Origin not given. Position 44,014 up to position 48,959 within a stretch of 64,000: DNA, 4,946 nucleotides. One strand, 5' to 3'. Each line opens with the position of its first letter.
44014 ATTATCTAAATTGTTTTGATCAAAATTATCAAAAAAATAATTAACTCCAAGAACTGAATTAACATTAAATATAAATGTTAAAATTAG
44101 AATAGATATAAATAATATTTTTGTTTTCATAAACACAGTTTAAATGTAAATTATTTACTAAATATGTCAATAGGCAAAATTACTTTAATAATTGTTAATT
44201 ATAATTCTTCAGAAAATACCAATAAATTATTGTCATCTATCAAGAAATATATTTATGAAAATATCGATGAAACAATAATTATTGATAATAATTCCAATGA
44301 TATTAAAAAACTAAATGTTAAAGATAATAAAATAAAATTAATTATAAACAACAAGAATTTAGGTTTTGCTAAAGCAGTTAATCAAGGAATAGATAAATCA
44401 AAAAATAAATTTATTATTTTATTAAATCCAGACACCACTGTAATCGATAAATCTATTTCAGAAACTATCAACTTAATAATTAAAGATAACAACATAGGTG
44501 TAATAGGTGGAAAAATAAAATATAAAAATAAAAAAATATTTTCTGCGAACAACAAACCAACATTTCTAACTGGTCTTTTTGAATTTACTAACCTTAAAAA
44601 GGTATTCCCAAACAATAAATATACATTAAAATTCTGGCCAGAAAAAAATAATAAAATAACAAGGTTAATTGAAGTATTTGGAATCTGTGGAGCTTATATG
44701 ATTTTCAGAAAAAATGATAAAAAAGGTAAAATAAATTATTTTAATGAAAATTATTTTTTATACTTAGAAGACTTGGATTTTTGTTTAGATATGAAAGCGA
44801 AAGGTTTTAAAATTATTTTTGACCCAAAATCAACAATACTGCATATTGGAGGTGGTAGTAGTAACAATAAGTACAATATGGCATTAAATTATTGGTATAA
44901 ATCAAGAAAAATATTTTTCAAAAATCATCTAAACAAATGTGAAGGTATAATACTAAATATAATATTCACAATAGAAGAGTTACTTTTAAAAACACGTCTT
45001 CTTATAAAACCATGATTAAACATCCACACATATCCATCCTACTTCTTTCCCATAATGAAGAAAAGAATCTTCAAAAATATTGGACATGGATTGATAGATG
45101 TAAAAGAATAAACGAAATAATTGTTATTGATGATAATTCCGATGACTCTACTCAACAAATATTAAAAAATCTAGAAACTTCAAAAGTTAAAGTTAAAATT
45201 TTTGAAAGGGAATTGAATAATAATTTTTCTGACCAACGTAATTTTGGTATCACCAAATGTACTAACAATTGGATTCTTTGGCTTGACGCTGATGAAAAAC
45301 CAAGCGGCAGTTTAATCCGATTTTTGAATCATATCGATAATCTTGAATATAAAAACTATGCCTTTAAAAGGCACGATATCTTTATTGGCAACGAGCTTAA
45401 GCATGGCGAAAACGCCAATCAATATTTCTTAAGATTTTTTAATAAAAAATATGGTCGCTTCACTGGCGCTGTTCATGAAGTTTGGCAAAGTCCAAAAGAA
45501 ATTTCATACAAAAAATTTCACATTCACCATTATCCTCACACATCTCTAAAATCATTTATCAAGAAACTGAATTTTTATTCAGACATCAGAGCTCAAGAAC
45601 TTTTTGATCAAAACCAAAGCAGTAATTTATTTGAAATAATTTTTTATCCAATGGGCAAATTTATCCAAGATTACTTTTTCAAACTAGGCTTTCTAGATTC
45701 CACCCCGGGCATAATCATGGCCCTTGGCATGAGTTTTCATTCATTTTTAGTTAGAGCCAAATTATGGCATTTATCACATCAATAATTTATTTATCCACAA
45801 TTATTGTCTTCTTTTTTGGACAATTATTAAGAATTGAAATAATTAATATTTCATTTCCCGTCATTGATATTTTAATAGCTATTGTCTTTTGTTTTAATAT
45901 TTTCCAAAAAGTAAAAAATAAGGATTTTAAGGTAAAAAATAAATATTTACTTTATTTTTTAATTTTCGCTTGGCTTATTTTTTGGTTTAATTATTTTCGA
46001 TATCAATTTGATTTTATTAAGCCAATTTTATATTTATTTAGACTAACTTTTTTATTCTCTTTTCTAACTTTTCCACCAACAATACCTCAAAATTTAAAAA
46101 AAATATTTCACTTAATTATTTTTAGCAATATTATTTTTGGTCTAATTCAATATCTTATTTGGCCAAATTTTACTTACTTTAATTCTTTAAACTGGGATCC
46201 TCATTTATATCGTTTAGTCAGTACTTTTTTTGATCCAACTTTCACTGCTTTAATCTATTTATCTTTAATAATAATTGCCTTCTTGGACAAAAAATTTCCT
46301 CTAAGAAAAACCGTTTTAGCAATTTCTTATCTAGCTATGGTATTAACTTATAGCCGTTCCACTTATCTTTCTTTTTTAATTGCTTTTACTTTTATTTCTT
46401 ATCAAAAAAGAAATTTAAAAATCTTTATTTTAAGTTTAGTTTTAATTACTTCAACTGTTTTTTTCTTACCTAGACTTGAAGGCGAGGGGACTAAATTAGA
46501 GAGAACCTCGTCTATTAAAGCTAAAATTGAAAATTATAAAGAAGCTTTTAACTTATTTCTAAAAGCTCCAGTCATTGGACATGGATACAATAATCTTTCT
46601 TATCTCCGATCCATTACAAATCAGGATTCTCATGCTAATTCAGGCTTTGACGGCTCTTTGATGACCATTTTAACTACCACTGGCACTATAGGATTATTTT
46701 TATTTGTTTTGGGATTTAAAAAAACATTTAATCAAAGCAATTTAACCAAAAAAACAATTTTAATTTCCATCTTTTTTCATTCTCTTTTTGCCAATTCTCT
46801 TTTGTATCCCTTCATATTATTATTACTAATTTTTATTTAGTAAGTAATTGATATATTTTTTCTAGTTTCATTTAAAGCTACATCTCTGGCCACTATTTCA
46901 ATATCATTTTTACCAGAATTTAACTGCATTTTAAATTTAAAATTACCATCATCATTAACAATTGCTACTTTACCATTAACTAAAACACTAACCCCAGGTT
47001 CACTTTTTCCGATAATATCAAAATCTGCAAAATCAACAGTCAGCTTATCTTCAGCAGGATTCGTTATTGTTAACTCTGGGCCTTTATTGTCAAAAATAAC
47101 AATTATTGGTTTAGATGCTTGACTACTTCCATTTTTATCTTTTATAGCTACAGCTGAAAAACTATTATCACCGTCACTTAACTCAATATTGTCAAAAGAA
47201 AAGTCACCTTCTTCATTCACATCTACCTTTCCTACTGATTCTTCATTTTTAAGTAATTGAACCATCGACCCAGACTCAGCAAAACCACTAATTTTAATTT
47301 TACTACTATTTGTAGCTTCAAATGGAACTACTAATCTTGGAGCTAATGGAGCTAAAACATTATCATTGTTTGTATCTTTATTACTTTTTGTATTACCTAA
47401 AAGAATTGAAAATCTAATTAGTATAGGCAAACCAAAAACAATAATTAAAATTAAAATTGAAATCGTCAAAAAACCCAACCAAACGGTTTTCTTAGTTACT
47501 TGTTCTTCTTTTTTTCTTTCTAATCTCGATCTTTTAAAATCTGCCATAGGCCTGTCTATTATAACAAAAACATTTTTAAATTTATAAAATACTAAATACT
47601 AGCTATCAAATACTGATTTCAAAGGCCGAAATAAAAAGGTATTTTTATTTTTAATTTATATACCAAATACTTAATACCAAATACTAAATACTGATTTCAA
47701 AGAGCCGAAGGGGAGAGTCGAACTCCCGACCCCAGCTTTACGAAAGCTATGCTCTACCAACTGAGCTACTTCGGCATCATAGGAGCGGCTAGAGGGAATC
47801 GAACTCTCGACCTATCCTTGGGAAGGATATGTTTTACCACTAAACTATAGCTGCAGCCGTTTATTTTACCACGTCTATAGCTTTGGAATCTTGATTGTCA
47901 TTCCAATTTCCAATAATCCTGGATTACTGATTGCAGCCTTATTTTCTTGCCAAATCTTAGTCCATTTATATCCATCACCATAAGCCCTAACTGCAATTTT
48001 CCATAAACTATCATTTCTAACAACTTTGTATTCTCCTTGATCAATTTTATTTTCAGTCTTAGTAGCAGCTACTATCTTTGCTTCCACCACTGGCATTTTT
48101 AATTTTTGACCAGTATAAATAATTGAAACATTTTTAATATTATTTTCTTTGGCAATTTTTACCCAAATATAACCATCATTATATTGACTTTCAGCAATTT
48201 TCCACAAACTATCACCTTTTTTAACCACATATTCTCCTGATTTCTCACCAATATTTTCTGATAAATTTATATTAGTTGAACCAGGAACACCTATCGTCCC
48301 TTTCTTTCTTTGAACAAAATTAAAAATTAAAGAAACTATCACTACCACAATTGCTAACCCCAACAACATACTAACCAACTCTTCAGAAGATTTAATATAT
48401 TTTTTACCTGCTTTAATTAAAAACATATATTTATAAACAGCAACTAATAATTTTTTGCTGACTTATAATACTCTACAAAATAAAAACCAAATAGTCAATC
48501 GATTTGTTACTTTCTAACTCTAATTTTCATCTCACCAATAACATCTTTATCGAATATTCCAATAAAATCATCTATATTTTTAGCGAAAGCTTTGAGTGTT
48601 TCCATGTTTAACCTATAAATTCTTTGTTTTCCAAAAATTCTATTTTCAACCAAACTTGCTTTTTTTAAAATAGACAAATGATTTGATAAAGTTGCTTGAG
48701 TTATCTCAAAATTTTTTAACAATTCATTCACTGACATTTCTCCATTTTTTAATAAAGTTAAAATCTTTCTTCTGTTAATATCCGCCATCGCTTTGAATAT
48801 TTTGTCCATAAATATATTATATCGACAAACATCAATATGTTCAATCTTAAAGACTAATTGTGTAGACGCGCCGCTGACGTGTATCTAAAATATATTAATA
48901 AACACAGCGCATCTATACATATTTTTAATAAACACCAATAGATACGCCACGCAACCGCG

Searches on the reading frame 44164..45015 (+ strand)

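Call 99: search_protein_families(library=pfam, proteins=[window:44164-45015:+], max_evalue=0.001)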
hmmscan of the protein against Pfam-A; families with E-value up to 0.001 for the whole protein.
window:44164-45015:+ (283 aa): 3 families
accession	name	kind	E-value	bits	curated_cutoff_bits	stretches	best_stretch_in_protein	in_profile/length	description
PF00535.33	Glycos_transf_2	-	8.2e-19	68.6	23.3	1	8-183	2-161/168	Glycosyl transferase family 2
PF13712.12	Glyco_tranf_2_5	-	4.3e-09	36.8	27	1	56-254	29-209/210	Glycosyltransferase like family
PF13641.12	Glyco_tranf_2_3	-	6.2e-06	26.8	27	1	6-228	3-212/230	Glycosyltransferase like family 2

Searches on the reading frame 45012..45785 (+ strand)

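Call 99: search_protein_families(library=pfam, proteins=[window:45012-45785:+], max_evalue=0.001)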
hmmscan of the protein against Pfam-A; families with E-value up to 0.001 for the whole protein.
window:45012-45785:+ (257 aa): 3 families
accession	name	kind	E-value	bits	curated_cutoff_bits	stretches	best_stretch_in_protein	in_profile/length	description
PF00535.33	Glycos_transf_2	-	1.6e-21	77.4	23.3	1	8-143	1-143/168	Glycosyl transferase family 2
PF13704.12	Glyco_tranf_2_4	-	6.1e-06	27.1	27.5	1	15-95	2-82/98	Glycosyl transferase family 2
PF10111.15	Glyco_tranf_2_2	-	3.4e-05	23.9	27.3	1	34-95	30-92/276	Glycosyltransferase like family 2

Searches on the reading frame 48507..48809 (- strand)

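Call 70: search_protein_families(library=pfam, proteins=[window:48507-48809:-], max_evalue=0.01)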
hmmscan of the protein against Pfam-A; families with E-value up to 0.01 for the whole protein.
window:48507-48809:- (100 aa): 13 families
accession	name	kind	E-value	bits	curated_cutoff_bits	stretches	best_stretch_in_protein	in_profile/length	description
PF01022.26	HTH_5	-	9.3e-14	51.5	22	1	12-55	3-46/47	Bacterial regulatory protein, arsR family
PF12840.13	HTH_20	-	3.8e-10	40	27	1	9-55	2-49/51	Helix-turn-helix domain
PF08279.18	HTH_11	-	6.7e-05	23.1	25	1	13-56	2-44/55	HTH domain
PF21476.4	PF0610-like_N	-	0.00021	21.9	33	1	13-50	3-40/50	PF0610-like, N-terminal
PF13601.12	HTH_34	-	0.00098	19.7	27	1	18-78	8-72/80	Winged helix DNA-binding domain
PF01978.25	TrmB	-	0.0015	18.8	25.6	1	17-66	15-63/68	Sugar-specific transcriptional regulator TrmB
PF13412.12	HTH_24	-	0.0018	18.3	21.9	1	10-54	2-47/48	Winged helix-turn-helix DNA-binding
PF12802.13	MarR_2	-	0.002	18.7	27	1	19-55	14-51/61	MarR family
PF24037.1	DUF7346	-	0.0028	18.2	28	1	16-75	76-135/139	Family of unknown function (DUF7346)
PF24852.1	DUF7726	-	0.0032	18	26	1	13-46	11-44/73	Domain of unknown function (DUF7726)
PF01047.28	MarR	-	0.004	17.5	24.6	1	18-55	11-48/59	MarR family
PF09824.15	ArsR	-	0.0069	16.5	28.6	1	4-57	10-60/159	ArsR transcriptional regulator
PF25213.1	HVO_A0261_N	-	0.0086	16.4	35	1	12-57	12-57/86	HVO_A0261 N-terminal domain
